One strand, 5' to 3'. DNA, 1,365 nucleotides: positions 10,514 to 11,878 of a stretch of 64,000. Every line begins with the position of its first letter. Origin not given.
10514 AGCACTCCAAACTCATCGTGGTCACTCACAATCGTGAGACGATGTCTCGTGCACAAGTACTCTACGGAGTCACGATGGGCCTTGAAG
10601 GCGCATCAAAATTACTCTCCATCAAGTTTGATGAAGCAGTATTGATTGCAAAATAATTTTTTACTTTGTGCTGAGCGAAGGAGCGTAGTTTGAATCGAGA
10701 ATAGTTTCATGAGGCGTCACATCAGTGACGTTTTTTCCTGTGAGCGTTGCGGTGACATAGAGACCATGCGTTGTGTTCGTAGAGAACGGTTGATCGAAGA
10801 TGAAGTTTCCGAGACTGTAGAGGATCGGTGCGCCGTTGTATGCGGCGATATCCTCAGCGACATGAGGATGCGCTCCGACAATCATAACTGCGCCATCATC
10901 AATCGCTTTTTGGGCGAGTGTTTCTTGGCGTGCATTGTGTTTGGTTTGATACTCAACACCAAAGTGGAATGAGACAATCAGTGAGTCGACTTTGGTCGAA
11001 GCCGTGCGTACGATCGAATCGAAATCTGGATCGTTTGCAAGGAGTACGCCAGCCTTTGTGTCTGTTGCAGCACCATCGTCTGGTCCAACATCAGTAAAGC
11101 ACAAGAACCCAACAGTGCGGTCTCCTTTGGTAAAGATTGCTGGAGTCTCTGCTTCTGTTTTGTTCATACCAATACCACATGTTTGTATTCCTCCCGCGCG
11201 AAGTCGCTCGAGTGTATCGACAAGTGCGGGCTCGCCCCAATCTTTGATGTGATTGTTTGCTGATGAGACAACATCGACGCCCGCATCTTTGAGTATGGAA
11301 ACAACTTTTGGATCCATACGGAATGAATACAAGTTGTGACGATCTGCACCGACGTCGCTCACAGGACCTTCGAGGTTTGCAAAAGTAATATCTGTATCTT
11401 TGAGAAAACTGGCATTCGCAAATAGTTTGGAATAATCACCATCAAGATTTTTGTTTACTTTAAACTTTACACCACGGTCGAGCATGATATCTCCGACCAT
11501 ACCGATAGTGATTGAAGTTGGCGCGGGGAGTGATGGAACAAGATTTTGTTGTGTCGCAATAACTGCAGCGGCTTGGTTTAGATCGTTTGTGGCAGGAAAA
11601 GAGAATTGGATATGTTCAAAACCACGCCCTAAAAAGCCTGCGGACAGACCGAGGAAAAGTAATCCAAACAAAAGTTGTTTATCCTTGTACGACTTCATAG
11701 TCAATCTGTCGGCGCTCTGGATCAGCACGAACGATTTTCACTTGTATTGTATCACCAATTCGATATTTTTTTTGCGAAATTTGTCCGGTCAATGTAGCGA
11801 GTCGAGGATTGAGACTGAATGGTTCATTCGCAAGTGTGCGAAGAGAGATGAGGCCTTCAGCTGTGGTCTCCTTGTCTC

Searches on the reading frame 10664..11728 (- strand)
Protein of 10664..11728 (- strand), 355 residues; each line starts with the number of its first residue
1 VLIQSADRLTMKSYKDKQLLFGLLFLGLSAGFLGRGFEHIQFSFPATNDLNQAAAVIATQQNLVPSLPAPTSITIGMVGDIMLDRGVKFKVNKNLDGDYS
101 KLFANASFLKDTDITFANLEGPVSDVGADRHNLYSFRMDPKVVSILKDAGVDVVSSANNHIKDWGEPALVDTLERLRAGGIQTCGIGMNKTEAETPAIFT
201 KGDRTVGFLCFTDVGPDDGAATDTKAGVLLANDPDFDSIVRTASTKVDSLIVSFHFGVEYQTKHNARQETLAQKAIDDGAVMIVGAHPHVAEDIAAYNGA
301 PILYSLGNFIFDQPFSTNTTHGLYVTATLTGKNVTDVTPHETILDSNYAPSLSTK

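Call 27: search_protein_families(library=pfam, proteins=[window:10664-11728:-], max_evalue=0.00001)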
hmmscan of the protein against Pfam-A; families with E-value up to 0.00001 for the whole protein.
window:10664-11728:- (355 aa): 1 family
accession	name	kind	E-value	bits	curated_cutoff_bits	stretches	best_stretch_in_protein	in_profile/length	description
PF09587.15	PGA_cap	-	5.9e-65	219.7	27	1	74-313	1-255/255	Bacterial capsule synthesis protein PGA_cap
